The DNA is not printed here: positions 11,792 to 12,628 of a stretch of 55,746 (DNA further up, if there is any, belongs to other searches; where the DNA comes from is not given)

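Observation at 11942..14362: RelA/SpoT-homolog cassette with a TIR/NDT-like partner and a nuclease-fold gene next to the integrase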

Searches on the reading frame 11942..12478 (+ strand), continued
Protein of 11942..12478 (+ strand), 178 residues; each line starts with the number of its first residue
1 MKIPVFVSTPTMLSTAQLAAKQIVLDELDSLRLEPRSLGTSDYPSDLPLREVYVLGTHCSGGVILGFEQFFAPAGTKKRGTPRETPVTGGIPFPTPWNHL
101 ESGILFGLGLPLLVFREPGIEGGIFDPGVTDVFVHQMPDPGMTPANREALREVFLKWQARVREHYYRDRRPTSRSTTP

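Call 82: fold_search(model_id=the predicted structure, library=viral)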
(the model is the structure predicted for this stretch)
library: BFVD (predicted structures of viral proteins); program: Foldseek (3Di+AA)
matches with E <= 10: 640; with E <= 0.001: 8
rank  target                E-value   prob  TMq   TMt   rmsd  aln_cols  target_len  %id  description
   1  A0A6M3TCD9            2.6e-05  1.00  0.60  0.39   4.4       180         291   15  (no name in the UniProt tables at hand)
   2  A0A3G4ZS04            1.6e-04  1.00  0.51  0.51   6.4       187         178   11  Uncharacterized protein [Terrestrivirus sp.]
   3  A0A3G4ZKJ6            2.7e-04  1.00  0.49  0.30   5.5       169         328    9  Uncharacterized protein [Terrestrivirus sp.]
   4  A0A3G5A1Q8            2.7e-04  1.00  0.47  0.55   9.0       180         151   11  Nucleoside 2-deoxyribosyltransferase [Harvfovirus sp.]
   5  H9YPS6                3.0e-04  1.00  0.46  0.45   7.3       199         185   12  (no name in the UniProt tables at hand)
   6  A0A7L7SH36            4.1e-04  1.00  0.58  0.69   4.7       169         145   10  Deoxyuridine triphosphatase [Gordonia phage Archimedes]
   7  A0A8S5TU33            4.4e-04  1.00  0.48  0.27   8.0       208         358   12  Deoxyribosyltransferase [Siphoviridae sp. ctYcY12]
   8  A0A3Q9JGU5            5.0e-04  1.00  0.55  0.60   5.0       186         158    8  (no name in the UniProt tables at hand)
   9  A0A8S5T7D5            1.3e-03  1.00  0.45  0.51   4.8       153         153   13  Nucleoside 2-deoxyribosyltransferase [Siphoviridae sp. ctxMM9]
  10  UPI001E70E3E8         1.3e-03  0.99  0.42  0.40  10.2       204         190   10  (no name look-up for this kind of identifier)
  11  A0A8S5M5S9            2.7e-03  1.00  0.39  0.46   4.3       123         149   14  Nucleoside 2-deoxyribosyltransferase [Podoviridae sp. ctaNW81]
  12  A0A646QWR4            2.7e-03  1.00  0.50  0.59   5.9       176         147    9  (no name in the UniProt tables at hand)
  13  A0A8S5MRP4            3.0e-03  1.00  0.53  0.33   4.8       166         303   11  CMP/hydroxymethyl CMP hydrolase [Siphoviridae sp. ctD6g5]
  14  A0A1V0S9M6            3.9e-03  0.99  0.44  0.18  10.1       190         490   12  AIR carboxylase [Catovirus CTV1]
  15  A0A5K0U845            3.9e-03  0.95  0.38  0.24  12.9       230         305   15  Nucleoside 2-deoxyribosyltransferase (Fragment) [Yasminevirus sp. GU-2018]
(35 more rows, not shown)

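Call 84: find_related_loci(query=A2, collection=viral_contigs, flank=4000)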
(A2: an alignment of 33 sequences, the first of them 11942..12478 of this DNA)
Query A2 (178 aa) in viral_contigs; peptide patterns used: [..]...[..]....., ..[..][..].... (x = any residue, [..] = any of these).
52 stretches matched a pattern, but none encodes a relative of the query by tblastn (E <= 1e-3).

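Call 86: list_cluster_members(proteins=[window:11942-12478:+, window:12510-13250:+, window:13349-13894:+, window:13976-14362:+])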
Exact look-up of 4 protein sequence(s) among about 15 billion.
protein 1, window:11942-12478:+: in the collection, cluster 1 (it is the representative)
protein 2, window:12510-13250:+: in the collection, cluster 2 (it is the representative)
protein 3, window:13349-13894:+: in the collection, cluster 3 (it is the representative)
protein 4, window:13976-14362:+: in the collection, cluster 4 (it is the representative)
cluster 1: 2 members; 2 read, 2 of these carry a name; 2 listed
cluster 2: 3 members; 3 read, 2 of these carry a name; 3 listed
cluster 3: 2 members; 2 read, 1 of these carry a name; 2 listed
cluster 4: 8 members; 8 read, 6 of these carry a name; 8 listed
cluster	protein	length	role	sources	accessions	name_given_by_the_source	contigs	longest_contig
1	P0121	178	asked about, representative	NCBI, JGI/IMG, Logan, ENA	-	hypothetical protein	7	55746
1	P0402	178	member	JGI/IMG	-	hypothetical protein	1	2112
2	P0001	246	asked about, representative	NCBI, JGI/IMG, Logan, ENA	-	putative GTP pyrophosphokinase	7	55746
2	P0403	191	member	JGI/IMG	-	putative GTP pyrophosphokinase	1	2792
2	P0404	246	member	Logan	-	-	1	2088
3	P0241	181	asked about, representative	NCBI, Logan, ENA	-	-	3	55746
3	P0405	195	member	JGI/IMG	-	hypothetical protein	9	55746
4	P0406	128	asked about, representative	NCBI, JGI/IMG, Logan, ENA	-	hypothetical protein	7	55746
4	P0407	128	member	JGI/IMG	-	hypothetical protein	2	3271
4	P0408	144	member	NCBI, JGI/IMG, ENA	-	hypothetical protein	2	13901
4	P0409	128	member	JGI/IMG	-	hypothetical protein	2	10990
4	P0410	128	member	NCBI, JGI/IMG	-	hypothetical protein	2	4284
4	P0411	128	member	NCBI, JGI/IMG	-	hypothetical protein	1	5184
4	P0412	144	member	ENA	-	-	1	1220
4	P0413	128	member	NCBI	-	-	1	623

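Call 87: find_encoding_contigs(protein=P0408, flank=5000, max_places=3)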
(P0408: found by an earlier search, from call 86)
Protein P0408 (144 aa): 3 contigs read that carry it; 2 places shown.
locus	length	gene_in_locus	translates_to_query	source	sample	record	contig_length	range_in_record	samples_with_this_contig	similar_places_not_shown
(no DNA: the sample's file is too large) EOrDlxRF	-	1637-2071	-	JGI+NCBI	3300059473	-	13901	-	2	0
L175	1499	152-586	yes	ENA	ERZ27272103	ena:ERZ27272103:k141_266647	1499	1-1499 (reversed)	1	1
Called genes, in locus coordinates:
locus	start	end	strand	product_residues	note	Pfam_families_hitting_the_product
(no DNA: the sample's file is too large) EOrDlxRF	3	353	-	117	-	?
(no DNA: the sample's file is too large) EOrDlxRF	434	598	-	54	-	-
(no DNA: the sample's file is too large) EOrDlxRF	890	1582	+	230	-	-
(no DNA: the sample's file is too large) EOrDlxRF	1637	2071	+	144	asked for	-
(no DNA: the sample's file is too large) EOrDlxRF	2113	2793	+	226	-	-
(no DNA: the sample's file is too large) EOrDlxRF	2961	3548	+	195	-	PF02732:ERCC4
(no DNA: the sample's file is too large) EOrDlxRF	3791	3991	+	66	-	-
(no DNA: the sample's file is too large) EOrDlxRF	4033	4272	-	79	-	-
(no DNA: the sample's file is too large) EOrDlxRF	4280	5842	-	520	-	PF00145:DNA_methylase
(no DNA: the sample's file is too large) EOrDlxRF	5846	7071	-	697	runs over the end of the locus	PF22879:AIPR_N, PF10592:AIPR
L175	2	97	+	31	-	?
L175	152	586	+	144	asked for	-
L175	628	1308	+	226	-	-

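Call 88: find_encoding_contigs(protein=P0409, flank=5000, max_places=3)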
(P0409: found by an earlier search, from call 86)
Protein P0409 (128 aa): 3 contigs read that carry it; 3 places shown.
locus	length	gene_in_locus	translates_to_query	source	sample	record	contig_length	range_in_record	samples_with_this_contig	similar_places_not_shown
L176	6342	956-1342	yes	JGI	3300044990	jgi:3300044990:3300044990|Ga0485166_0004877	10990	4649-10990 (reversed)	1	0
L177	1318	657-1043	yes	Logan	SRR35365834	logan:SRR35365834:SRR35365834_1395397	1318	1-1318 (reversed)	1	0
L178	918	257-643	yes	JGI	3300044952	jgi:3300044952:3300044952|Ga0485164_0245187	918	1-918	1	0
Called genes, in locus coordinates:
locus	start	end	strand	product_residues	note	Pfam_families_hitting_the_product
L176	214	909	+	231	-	PF08774:VRR_NUC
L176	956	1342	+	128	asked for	-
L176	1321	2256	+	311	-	-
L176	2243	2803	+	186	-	PF08747:BrxB (weak)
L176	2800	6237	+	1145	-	-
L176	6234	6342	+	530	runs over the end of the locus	-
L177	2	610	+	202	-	?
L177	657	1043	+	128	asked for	-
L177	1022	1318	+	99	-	?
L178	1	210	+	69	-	?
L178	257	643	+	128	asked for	-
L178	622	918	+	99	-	?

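Call 96: search_protein_families(library=pfam, alignment_id=A2, max_evalue=5)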
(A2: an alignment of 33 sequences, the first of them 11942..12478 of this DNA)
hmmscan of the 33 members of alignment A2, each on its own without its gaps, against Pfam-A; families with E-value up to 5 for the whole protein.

A. member 1, window:11942-12478:+ (178 aa): 0 families

B. families by the number of members that match (of 33 scanned): 4 families
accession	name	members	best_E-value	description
PF11547.14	E3_UbLigase_EDD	4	0.01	E3 ubiquitin ligase EDD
PF14345.11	GDYXXLXY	1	0.12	GDYXXLXY protein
PF09340.15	NuA4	1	0.18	Histone acetyltransferase subunit NuA4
PF02366.24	PMT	1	0.29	Dolichyl-phosphate-mannose-protein mannosyltransferase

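Call 106: find_encoding_contigs(protein=P0122, flank=4000, max_places=3)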
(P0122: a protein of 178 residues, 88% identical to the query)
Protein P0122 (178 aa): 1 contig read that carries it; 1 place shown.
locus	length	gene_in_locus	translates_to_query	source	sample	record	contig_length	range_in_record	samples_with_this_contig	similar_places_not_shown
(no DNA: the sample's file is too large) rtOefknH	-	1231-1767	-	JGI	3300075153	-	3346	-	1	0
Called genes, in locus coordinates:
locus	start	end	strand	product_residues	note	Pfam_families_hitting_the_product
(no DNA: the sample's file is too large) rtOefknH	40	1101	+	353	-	-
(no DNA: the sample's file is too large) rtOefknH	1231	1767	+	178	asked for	-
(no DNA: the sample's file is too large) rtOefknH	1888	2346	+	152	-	-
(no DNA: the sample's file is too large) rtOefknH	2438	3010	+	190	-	PF05908:Gamma_PGA_hydro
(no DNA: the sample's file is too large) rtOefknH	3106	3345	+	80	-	?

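Call 107: find_encoding_contigs(protein=P0124, flank=4000, max_places=4)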
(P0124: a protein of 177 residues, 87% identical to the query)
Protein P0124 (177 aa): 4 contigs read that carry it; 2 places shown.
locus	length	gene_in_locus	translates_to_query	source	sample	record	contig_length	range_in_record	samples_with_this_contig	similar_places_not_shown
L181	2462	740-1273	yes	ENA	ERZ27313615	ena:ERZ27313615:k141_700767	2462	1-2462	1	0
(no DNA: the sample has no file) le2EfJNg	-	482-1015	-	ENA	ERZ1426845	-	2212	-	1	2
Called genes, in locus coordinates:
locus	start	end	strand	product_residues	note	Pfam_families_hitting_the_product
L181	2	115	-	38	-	?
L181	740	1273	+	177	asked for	-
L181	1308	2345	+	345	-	PF13271:DUF4062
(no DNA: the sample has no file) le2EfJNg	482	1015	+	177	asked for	-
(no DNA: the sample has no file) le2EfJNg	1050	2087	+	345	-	PF13271:DUF4062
